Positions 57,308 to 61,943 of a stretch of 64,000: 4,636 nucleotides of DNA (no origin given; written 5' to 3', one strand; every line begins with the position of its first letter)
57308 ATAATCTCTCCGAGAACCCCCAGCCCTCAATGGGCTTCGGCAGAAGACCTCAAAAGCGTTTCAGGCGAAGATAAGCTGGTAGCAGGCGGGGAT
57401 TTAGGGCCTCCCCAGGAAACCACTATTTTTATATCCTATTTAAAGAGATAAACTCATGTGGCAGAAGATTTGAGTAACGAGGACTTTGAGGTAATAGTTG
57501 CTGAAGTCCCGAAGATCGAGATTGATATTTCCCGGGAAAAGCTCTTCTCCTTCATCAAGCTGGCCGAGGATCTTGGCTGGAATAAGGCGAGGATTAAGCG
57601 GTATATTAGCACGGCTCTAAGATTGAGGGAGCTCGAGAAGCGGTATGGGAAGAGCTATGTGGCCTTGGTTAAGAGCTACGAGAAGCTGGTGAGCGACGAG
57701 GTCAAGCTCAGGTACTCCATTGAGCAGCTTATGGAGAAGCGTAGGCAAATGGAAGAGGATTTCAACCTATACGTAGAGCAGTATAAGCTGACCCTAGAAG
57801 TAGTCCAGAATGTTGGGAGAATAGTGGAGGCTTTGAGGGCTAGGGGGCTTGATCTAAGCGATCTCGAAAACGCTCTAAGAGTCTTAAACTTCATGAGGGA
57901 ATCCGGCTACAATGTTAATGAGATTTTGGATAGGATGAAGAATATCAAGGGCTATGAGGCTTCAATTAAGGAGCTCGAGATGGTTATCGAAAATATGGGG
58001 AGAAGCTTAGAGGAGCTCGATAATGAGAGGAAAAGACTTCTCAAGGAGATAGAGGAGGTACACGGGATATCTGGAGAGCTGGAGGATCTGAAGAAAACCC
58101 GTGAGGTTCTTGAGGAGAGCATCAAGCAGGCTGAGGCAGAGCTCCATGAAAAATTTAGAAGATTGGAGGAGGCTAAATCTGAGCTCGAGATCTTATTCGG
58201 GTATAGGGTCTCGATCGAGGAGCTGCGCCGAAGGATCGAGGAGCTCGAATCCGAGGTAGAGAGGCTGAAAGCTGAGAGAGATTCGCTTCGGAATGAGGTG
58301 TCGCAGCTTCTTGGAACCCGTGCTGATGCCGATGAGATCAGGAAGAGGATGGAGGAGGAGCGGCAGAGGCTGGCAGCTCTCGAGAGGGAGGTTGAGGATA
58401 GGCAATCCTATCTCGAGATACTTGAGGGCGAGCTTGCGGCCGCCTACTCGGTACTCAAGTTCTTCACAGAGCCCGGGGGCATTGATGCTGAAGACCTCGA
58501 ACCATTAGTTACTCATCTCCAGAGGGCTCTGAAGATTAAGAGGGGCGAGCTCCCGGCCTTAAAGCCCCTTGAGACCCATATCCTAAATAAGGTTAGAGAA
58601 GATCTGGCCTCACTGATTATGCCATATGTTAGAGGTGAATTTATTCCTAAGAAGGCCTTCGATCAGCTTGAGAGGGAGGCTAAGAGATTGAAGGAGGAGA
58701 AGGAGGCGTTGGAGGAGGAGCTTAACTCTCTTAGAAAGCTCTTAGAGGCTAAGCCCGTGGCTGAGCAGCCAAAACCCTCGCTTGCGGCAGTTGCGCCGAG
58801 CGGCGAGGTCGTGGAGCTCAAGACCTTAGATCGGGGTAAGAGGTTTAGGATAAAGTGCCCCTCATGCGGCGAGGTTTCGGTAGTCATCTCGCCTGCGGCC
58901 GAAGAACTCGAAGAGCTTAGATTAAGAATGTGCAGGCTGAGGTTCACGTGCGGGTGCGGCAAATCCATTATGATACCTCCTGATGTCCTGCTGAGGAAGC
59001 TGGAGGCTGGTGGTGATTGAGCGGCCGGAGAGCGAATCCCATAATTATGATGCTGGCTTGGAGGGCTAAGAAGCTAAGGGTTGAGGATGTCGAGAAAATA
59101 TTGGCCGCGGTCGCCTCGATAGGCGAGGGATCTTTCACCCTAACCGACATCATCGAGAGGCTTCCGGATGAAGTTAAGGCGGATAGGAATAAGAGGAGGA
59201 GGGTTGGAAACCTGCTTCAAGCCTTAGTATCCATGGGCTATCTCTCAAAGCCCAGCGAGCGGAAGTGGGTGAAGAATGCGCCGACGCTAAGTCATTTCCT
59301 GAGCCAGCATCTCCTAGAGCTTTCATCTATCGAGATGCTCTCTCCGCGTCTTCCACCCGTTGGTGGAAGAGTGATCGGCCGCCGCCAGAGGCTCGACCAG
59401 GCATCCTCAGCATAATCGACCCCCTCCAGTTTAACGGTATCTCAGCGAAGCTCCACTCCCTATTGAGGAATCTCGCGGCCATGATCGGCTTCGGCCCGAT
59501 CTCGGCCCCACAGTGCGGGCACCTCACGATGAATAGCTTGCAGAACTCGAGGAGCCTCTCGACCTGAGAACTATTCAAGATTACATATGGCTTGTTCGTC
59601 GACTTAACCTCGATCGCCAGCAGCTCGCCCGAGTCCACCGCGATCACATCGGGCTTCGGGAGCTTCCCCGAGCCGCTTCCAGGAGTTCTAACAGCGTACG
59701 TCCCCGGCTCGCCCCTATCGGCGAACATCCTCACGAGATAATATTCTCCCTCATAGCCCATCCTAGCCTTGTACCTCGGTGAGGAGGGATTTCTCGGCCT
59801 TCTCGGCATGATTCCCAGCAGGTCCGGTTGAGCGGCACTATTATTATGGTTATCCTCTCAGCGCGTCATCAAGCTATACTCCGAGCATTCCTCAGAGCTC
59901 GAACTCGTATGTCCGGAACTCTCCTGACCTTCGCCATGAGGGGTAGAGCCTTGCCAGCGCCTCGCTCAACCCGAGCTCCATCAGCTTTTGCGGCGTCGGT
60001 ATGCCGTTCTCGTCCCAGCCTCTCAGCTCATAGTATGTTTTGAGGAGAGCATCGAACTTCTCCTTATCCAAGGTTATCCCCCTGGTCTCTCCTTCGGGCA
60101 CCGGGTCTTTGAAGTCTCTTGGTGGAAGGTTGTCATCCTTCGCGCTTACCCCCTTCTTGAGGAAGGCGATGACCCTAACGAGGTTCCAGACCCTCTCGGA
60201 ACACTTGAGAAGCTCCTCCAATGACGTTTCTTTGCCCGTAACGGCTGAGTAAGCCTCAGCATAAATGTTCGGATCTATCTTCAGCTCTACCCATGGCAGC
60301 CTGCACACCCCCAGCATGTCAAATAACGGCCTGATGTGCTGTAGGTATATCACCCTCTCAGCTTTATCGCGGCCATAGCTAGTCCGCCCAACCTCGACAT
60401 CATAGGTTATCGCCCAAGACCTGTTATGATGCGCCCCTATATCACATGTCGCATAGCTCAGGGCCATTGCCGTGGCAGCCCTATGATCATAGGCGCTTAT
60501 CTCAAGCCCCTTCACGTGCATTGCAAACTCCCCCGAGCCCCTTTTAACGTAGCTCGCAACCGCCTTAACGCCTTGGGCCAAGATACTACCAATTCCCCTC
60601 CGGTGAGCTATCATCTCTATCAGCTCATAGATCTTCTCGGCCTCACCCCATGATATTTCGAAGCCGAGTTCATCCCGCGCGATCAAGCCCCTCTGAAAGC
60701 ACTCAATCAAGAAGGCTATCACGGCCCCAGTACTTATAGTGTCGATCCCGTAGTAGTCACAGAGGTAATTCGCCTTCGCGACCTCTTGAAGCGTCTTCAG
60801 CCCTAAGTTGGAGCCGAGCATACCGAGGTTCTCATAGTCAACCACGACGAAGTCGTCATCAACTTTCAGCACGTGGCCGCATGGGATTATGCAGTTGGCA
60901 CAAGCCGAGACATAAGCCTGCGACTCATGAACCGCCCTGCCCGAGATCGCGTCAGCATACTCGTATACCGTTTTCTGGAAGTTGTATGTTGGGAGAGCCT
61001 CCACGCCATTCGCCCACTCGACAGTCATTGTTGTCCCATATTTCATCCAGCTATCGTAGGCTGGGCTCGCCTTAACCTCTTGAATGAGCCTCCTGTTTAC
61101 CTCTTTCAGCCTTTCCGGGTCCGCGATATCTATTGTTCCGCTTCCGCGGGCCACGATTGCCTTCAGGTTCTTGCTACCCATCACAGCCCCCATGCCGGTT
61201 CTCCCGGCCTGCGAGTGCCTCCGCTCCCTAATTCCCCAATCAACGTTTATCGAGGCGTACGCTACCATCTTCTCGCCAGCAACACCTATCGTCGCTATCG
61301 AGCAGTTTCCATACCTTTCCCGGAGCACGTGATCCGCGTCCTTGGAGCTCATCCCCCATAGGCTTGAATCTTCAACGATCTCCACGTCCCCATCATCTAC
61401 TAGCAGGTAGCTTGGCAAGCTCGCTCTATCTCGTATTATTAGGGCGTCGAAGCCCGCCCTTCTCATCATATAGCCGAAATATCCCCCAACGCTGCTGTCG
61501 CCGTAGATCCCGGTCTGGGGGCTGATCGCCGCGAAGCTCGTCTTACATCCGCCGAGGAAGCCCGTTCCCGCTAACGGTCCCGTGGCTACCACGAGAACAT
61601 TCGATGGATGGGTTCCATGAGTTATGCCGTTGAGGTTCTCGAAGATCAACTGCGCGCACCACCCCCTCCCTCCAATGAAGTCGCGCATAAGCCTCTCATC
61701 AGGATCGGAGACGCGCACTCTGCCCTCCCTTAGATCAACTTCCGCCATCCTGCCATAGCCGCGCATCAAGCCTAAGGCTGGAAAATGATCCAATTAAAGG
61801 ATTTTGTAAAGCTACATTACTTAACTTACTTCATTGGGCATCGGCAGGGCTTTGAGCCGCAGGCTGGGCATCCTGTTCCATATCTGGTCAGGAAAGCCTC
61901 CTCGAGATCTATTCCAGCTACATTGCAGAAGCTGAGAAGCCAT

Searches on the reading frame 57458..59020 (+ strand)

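Call 92: search_protein_families(library=pfam, proteins=[window:57458-59020:+], max_evalue=0.0001)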
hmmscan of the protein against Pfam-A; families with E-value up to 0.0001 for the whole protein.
window:57458-59020:+ (520 aa): 2 families
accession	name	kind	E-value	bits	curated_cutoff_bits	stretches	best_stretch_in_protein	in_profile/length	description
PF02403.27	Seryl_tRNA_N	-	4.4e-07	30.6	28.2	0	253-316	31-94/108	Seryl-tRNA synthetase N-terminal domain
PF06103.16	DUF948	-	2e-06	28.4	37.2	0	64-126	25-87/89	Bacterial protein of unknown function (DUF948)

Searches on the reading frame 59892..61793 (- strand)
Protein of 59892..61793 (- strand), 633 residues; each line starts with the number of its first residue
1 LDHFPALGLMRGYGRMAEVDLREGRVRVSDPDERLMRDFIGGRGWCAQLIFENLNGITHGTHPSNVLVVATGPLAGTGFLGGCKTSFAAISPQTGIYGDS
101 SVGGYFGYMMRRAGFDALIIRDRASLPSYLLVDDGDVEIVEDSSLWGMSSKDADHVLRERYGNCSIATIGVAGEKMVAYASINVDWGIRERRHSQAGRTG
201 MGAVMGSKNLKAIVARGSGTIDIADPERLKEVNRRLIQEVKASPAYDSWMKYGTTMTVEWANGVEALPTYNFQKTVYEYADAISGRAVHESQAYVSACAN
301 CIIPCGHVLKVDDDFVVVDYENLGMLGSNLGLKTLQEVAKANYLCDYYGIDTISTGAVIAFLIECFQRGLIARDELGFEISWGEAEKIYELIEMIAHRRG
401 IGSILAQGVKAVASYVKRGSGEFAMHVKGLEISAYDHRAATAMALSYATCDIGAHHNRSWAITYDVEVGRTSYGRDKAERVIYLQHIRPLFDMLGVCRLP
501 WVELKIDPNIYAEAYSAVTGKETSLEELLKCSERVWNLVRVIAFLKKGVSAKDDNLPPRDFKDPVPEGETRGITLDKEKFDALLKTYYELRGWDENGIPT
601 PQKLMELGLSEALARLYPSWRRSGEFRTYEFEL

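Call 92: search_protein_families(library=pfam, proteins=[window:59892-61793:-], max_evalue=0.0001)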
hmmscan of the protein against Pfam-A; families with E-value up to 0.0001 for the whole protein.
window:59892-61793:- (633 aa): 2 families
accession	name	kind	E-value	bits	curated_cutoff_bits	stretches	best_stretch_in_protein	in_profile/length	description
PF01314.23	AFOR_C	-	3.6e-127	425.1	27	1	231-609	1-385/385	Aldehyde ferredoxin oxidoreductase, domains 2 & 3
PF02730.20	AFOR_N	-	5.1e-65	219.4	29.8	1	14-217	1-198/199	Aldehyde ferredoxin oxidoreductase, N-terminal domain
